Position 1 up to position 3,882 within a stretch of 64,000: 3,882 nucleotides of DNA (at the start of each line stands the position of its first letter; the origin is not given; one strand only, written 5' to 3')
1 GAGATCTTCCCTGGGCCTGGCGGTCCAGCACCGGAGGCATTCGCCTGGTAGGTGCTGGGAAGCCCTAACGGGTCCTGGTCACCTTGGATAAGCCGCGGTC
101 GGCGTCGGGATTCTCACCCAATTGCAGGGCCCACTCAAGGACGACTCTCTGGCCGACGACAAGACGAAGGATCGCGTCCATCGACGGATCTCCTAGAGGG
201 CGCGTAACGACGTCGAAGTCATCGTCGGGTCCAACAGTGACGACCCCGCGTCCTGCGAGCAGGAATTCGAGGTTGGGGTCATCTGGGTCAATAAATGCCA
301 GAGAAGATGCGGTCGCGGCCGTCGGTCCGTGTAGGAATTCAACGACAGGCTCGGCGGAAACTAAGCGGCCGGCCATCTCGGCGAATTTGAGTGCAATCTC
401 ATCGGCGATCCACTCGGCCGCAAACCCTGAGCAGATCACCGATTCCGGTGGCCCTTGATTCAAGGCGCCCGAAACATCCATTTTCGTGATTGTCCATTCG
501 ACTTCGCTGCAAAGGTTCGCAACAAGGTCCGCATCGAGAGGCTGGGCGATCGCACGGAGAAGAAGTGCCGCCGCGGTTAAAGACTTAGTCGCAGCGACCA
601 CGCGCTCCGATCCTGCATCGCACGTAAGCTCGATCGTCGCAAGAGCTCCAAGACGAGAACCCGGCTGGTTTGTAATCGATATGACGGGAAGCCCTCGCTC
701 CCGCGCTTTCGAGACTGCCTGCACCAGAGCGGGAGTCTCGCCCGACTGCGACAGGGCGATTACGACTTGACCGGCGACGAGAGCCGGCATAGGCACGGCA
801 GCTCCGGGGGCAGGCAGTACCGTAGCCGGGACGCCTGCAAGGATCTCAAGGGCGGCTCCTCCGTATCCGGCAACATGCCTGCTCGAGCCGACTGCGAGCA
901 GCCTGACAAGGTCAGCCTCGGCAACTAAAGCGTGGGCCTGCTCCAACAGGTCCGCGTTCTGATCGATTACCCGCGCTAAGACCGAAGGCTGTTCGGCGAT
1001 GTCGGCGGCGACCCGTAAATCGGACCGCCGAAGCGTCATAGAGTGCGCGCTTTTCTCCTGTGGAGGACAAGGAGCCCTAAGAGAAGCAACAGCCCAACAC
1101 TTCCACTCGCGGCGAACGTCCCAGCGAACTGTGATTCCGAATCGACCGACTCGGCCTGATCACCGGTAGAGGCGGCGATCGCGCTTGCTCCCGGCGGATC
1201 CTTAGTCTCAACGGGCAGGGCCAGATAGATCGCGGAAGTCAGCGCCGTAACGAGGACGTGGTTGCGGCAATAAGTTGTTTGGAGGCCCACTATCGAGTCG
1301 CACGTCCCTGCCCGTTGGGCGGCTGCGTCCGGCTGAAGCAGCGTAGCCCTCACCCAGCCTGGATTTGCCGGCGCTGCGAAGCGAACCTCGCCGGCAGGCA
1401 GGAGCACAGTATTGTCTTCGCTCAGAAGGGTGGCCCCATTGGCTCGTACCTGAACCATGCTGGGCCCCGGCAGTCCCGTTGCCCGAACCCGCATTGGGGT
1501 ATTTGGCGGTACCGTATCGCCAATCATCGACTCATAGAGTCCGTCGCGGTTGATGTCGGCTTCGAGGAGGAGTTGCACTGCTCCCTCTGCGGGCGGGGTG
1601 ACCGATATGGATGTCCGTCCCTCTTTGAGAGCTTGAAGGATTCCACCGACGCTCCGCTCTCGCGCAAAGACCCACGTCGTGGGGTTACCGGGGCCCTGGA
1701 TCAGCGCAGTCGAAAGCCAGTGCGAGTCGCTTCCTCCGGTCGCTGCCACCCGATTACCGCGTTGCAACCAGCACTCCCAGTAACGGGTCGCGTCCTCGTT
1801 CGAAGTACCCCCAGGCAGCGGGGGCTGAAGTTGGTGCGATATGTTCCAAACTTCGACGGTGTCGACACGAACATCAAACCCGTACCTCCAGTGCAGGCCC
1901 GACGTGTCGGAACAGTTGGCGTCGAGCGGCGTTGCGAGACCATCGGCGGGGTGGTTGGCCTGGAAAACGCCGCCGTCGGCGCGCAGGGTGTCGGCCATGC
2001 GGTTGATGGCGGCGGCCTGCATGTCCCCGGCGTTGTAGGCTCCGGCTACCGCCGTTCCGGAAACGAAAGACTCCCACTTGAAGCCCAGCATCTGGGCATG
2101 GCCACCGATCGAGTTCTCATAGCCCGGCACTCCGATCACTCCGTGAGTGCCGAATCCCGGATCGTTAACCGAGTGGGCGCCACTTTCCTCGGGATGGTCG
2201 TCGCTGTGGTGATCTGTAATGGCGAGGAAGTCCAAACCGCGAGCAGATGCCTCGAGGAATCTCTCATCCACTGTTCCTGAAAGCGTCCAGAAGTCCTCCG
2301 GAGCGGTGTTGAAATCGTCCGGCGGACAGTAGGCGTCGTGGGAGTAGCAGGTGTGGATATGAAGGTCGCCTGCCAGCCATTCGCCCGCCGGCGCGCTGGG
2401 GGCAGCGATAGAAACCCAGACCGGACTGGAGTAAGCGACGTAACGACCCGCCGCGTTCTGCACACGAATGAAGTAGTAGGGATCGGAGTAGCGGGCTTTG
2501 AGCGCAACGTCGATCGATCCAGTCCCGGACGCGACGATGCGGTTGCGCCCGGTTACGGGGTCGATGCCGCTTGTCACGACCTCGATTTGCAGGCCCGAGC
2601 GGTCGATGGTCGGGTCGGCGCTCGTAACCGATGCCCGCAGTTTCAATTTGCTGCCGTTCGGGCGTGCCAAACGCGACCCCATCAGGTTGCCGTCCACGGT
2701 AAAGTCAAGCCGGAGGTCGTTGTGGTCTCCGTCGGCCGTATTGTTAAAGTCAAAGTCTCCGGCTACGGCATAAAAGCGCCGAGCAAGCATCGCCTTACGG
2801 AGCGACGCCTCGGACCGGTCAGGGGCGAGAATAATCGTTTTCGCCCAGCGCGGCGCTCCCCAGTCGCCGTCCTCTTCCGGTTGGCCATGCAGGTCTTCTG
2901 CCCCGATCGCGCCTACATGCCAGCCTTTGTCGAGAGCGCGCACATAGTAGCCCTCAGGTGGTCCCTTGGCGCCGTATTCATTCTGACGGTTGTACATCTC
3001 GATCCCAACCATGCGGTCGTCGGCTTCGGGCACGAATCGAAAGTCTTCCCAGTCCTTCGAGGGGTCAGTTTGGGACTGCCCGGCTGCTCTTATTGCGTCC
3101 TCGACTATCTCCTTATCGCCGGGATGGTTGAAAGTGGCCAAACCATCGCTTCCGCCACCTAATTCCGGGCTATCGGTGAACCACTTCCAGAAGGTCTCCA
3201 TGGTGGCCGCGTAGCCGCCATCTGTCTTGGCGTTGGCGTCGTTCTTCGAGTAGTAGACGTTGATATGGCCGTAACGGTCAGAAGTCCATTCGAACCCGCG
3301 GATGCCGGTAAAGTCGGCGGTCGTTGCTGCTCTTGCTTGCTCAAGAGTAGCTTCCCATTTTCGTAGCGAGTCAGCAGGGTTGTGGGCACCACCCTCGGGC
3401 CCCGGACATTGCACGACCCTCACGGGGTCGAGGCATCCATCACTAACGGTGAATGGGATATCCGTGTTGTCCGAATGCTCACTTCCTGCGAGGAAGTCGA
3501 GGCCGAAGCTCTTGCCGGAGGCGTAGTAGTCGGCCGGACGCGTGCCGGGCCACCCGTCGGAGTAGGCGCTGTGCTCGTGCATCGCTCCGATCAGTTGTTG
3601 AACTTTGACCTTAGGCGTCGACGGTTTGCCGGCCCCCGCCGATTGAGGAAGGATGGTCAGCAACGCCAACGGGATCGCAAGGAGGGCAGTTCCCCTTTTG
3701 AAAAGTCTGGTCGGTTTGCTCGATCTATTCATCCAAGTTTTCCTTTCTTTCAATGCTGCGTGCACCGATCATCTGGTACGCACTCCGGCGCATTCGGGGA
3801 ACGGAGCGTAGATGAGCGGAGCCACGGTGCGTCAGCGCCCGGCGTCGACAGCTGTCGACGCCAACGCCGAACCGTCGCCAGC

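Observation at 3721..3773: About 53-nt conserved 5' leader (UTR + RBS + first 5 codons) shared by two adjacent but unrelated secreted phosphoesterase genes (partner at 5006-5058)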

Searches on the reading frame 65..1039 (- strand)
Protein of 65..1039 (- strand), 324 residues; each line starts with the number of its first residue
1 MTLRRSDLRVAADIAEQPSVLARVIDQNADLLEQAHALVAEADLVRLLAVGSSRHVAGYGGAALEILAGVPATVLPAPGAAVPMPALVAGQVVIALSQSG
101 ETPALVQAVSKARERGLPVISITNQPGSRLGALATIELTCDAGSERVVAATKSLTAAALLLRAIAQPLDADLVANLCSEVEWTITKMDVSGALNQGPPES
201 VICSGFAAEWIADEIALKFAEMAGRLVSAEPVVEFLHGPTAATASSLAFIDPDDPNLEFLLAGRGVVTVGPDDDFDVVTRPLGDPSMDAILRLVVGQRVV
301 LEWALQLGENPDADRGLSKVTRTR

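Call 9: search_protein_families(library=pfam, proteins=[window:65-1039:-])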
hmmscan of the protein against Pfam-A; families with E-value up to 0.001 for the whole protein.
window:65-1039:- (324 aa): 2 families
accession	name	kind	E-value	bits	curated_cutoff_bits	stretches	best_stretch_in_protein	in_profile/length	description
PF01380.27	SIS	-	3.1e-22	79.2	25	1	45-165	8-129/131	SIS domain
PF13580.11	SIS_2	-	8.4e-07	29.5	27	1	89-123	103-137/138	SIS domain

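Call 13: find_encoding_contigs(protein=window:65-1039:-, flank=10000, max_places=10)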
Protein window:65-1039:- (324 aa): 2 contigs read that carry it; 1 place shown.
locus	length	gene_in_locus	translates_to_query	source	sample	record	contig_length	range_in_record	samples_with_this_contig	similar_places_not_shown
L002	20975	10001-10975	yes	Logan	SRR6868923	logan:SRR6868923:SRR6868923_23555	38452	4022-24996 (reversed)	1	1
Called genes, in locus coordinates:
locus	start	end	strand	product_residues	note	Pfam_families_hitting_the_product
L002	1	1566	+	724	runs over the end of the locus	PF16371:MetallophosN (weak), PF00149:Metallophos, PF01011:PQQ (faint), PF13570:Beta-prop_ACSF4 (weak), PF13360:PQQ_2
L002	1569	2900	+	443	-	PF03747:ADP_ribosyl_GH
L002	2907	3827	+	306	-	PF00294:PfkB, PF08543:Phos_pyr_kin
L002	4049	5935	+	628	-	-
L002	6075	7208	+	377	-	PF03009:GDPD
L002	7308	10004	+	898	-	-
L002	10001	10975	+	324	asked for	PF13580:SIS_2 (faint), PF01380:SIS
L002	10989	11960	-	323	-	PF00248:Aldo_ket_red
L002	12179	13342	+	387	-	PF00266:Aminotran_5, PF01053:Cys_Met_Meta_PP (weak), PF00155:Aminotran_1_2 (weak)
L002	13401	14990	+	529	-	PF00389:2-Hacid_dh, PF02826:2-Hacid_dh_C, PF19304:PGDH_inter, PF01842:ACT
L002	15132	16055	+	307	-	PF01063:Aminotran_4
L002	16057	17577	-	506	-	PF00069:Pkinase, PF07714:PK_Tyr_Ser-Thr, PF01636:APH (faint), PF03109:ABC1 (weak), PF03793:PASTA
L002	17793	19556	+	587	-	PF00664:ABC_membrane, PF00005:ABC_tran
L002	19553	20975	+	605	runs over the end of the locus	PF00664:ABC_membrane, PF00005:ABC_tran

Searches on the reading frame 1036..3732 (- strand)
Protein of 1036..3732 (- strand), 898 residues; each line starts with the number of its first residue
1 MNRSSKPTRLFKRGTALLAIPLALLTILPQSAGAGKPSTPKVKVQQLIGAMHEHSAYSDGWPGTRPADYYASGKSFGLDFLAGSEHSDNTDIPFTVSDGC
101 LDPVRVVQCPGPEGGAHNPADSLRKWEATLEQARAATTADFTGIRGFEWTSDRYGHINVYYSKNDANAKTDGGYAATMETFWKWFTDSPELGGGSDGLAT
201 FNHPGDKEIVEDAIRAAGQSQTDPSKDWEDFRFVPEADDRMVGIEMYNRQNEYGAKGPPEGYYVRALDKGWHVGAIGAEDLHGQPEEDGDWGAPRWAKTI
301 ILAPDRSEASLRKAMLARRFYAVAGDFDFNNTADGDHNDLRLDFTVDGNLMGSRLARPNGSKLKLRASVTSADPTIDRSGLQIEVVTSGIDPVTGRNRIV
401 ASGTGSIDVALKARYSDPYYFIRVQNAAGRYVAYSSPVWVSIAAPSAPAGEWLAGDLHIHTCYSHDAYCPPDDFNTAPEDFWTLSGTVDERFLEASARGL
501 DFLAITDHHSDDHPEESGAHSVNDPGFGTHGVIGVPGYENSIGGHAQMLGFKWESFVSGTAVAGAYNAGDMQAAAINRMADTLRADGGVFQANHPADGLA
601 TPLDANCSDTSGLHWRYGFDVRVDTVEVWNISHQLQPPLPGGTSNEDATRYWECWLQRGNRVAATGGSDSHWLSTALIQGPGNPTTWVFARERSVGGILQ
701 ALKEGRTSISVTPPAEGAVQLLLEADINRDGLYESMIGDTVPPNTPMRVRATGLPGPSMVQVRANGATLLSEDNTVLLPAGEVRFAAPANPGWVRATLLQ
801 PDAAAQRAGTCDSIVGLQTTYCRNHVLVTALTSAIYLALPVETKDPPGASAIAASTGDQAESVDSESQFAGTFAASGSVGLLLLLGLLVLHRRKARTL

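Call 9: search_protein_families(library=pfam, proteins=[window:1036-3732:-])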
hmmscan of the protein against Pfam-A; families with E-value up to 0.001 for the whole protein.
window:1036-3732:- (898 aa): 1 family
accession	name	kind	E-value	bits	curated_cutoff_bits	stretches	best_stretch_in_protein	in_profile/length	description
PF12228.14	DUF3604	-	0.00025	20.1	20.4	0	453-509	7-65/591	Protein of unknown function (DUF3604)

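Call 12: find_encoding_contigs(protein=window:1036-3732:-, flank=10000, max_places=10)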
Protein window:1036-3732:- (898 aa): 2 contigs read that carry it; 1 place shown.
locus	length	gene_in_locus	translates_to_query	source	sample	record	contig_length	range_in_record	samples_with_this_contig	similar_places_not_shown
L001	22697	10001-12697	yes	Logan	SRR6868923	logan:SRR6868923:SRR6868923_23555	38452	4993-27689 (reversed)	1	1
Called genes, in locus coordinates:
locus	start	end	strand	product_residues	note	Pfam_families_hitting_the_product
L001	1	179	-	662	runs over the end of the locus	PF02653:BPD_transp_2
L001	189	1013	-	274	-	PF13476:AAA_23 (weak), PF00005:ABC_tran, PF13304:AAA_21 (faint), PF12399:BCA_ABC_TP_C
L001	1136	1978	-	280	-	PF00583:Acetyltransf_1 (weak), PF13673:Acetyltransf_10 (weak), PF13508:Acetyltransf_7, PF08445:FR47 (faint), PF14542:Acetyltransf_CG (faint)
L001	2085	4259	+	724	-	PF16371:MetallophosN (weak), PF00149:Metallophos, PF01011:PQQ (faint), PF13570:Beta-prop_ACSF4 (weak), PF13360:PQQ_2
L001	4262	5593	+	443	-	PF03747:ADP_ribosyl_GH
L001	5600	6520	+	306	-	PF00294:PfkB, PF08543:Phos_pyr_kin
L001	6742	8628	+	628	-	-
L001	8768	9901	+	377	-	PF03009:GDPD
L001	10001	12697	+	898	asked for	-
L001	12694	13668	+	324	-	PF13580:SIS_2 (faint), PF01380:SIS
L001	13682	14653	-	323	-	PF00248:Aldo_ket_red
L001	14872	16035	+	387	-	PF00266:Aminotran_5, PF01053:Cys_Met_Meta_PP (weak), PF00155:Aminotran_1_2 (weak)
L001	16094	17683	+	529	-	PF00389:2-Hacid_dh, PF02826:2-Hacid_dh_C, PF19304:PGDH_inter, PF01842:ACT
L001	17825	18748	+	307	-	PF01063:Aminotran_4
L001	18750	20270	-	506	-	PF00069:Pkinase, PF07714:PK_Tyr_Ser-Thr, PF01636:APH (faint), PF03109:ABC1 (weak), PF03793:PASTA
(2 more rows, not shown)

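Call 16: find_homologous_proteins(query=window:1036-3732:-)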
Query window:1036-3732:- (898 aa): 496 proteins with E <= 0.001 among 8000 candidates; the best 120 are listed.
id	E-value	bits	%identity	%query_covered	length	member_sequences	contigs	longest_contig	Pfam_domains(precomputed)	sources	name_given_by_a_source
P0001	0.0e+0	2086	100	100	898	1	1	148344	-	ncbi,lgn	-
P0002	0.0e+0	1058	56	97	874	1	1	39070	PF12228.15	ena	-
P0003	0.0e+0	1054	56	99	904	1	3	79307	PF12228.15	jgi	jgi:hypothetical protein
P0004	0.0e+0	1025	56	92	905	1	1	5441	PF12228.15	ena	-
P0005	0.0e+0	1018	56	92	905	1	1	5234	PF12228.15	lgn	-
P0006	4.0e-297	1006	59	92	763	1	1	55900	PF12228.15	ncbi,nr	ncbi:MAG: CehA/McbA family metallohydrolase [Acidobacteria bacterium]|nr:CehA/McbA family metallohyd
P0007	7.5e-292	989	57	92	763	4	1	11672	PF12228.15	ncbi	-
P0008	1.5e-290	985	57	92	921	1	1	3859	-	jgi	jgi:histidinol phosphatase-like PHP family hydrolase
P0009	1.8e-285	968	58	90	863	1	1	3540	PF02369.23,PF12228.15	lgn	-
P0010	2.6e-285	967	58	92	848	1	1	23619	-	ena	-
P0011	1.9e-284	964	58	88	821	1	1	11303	-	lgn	-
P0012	3.7e-282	957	58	88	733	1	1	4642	PF12228.15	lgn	-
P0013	5.4e-282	956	57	88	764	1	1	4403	PF12228.15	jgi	jgi:hypothetical protein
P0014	9.4e-282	955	55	92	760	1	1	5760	PF12228.15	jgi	jgi:hypothetical protein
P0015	1.1e-281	955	58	88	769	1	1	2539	PF12228.15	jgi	jgi:hypothetical protein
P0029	7.0e-273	926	56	92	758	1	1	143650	-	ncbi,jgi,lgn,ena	ncbi:MAG: CehA/McbA family metallohydrolase [Actinomycetota bacterium]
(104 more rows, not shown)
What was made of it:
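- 1036..3732 (-): PHP-like CehA/McbA family metallohydrolase, 898 aa from the ATG (905 aa if TTG 3753 is used). Homologues in call 16.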

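Call 17: list_cluster_members(proteins=[P0001])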
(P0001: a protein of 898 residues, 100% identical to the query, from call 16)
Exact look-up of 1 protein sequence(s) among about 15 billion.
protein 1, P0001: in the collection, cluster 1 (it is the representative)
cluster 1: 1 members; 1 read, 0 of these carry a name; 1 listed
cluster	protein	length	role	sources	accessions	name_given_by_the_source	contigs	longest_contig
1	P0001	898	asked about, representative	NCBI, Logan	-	-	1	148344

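Call 18: find_encoding_contigs(protein=P0003, flank=8000, max_places=3)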
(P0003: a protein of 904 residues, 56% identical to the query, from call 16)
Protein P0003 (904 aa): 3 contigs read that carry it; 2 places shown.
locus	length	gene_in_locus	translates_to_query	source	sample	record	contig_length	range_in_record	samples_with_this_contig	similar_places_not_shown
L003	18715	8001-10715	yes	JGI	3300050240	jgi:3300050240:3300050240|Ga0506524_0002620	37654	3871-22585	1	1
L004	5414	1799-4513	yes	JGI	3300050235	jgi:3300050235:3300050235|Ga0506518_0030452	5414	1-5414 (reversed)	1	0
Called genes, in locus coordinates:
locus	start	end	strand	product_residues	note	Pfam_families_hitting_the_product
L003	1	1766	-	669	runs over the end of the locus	PF02653:BPD_transp_2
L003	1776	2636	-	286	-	PF00005:ABC_tran, PF13304:AAA_21 (faint), PF12399:BCA_ABC_TP_C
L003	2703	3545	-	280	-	PF00583:Acetyltransf_1 (weak), PF13673:Acetyltransf_10 (faint), PF13508:Acetyltransf_7 (weak), PF08445:FR47 (faint), PF14542:Acetyltransf_CG (faint)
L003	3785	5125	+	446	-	PF03747:ADP_ribosyl_GH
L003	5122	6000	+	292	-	PF00294:PfkB, PF08543:Phos_pyr_kin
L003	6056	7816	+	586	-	-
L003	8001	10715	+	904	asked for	PF12228:DUF3604 (faint)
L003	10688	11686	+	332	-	PF13580:SIS_2 (faint), PF01380:SIS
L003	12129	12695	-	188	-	PF07883:Cupin_2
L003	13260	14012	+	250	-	PF00291:PALP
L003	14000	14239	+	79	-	PF00291:PALP (weak)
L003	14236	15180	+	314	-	PF02423:OCD_Mu_crystall, PF01488:Shikimate_DH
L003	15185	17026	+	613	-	PF26549:Tricorn_N (weak), PF05448:AXE1 (faint), PF02129:Peptidase_S15, PF20434:BD-FAE, PF00326:Peptidase_S9, PF01738:DLH, PF12697:Abhydrolase_6 (weak), PF07859:Abhydrolase_3 (weak), +1 more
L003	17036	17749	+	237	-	PF12697:Abhydrolase_6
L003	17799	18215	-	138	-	PF12158:DUF3592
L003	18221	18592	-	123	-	PF00903:Glyoxalase (weak), PF18029:Glyoxalase_6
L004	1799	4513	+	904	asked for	PF12228:DUF3604 (faint)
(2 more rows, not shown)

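Call 19: find_encoding_contigs(protein=P0002, flank=8000, max_places=3)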
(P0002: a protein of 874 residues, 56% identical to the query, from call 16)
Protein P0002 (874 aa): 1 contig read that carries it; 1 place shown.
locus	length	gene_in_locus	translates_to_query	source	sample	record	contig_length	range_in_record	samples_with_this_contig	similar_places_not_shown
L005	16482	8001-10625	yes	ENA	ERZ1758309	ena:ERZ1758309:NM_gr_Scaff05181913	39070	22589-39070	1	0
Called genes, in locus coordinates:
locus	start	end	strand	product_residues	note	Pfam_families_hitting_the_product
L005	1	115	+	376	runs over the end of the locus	PF04734:Ceramidase_alk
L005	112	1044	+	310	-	PF00561:Abhydrolase_1, PF12146:Hydrolase_4 (faint), PF12697:Abhydrolase_6, PF00326:Peptidase_S9 (faint), PF08386:Abhydrolase_4 (weak)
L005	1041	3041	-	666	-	PF07690:MFS_1, PF00083:Sugar_tr (weak), PF00005:ABC_tran, PF13304:AAA_21 (faint)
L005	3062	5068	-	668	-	PF02653:BPD_transp_2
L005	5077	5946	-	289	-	PF13476:AAA_23 (weak), PF00005:ABC_tran, PF13304:AAA_21 (faint), PF12399:BCA_ABC_TP_C (weak)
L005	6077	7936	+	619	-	-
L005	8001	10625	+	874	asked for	PF12228:DUF3604 (faint)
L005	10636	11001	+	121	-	-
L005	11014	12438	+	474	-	PF00144:Beta-lactamase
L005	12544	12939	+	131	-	PF17723:RHH_8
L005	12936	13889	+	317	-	PF00005:ABC_tran, PF13304:AAA_21 (weak)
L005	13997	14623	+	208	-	PF01061:ABC2_membrane, PF12698:ABC2_membrane_3 (weak)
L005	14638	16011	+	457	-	PF00144:Beta-lactamase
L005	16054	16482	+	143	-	?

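Call 32: find_encoding_contigs(protein=P0006, flank=6000, max_places=2)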
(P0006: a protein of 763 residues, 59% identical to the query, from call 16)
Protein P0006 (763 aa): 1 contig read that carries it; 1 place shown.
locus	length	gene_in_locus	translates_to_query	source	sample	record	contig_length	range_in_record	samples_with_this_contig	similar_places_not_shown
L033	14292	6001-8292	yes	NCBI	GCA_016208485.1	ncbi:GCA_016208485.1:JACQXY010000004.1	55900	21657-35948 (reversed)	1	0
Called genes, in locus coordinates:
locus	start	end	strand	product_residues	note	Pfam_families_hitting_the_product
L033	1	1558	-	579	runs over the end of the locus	PF01946:Thi4 (weak), PF00890:FAD_binding_2 (faint), PF01266:DAO (weak), PF01593:Amino_oxidase, PF13450:NAD_binding_8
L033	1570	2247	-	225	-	PF00440:TetR_N, PF16859:TetR_C_11 (weak), PF14246:TetR_C_7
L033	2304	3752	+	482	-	PF03747:ADP_ribosyl_GH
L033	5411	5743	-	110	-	-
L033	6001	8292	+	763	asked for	PF12228:DUF3604 (faint)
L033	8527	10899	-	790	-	PF22494:choice_anch_I (faint), PF25174:Beta-prop_THOC3 (faint), PF04185:Phosphoesterase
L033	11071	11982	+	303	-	PF00561:Abhydrolase_1, PF12146:Hydrolase_4, PF12697:Abhydrolase_6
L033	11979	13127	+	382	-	PF04734:Ceramidase_alk (weak)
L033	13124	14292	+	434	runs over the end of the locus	PF25213:HVO_A0261_N (faint), PF12802:MarR_2 (weak), PF00480:ROK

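Call 33: find_encoding_contigs(protein=P0029, flank=6000, max_places=2)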
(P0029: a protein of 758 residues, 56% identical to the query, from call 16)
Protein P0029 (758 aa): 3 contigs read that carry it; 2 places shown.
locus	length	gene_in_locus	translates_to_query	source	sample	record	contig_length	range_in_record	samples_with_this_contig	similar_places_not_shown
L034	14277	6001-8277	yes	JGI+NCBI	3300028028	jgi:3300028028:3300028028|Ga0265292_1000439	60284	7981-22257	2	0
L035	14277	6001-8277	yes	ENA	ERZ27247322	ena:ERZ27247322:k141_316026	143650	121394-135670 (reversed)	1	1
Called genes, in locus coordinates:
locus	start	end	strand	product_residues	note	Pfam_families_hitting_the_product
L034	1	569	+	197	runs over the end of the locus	PF21176:RecR_HhH, PF01751:Toprim, PF13662:Toprim_4, PF21175:RecR_C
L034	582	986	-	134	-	-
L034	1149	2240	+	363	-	-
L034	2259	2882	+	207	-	PF04167:DUF402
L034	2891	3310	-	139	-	-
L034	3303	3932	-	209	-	PF12802:MarR_2, PF09339:HTH_IclR (weak), PF01909:NTP_transf_2, PF18765:Polbeta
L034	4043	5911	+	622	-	-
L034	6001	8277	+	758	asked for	-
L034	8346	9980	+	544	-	PF00501:AMP-binding, PF13193:AMP-binding_C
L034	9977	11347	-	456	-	PF05977:MFS_3, PF07690:MFS_1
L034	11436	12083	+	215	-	PF02660:G3P_acyltransf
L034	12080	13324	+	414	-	PF00696:AA_kinase, PF01842:ACT, PF22468:ACT_9, PF13840:ACT_7, PF01842:ACT (weak), PF22468:ACT_9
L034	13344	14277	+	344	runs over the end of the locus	PF01118:Semialdhyde_dh, PF02774:Semialdhyde_dhC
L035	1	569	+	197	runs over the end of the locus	PF21176:RecR_HhH, PF01751:Toprim, PF13662:Toprim_4, PF21175:RecR_C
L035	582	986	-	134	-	-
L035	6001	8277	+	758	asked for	-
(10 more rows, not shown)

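Call 55: search_protein_families(library=ncbifam, proteins=[window:1036-3732:-], max_evalue=0.01)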
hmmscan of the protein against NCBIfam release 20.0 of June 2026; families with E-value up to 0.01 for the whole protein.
window:1036-3732:- (898 aa): 2 families
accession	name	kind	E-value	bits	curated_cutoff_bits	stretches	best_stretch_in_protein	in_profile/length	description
NF038032.1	CehA_McbA_metalo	domain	2.5e-57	194.7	80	2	452-837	2-314/315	CehA/McbA family metallohydrolase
NF045780.1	TrlF_fam_ATP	equivalog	6e-05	22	350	1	451-511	4-54/944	TrlF family AAA-like ATPase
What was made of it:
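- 1036..3732 (-): NCBIfam NF038032, 2.5e-57 (call 55).
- Both genes encode secreted phosphoesterases (calls 9, 55).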
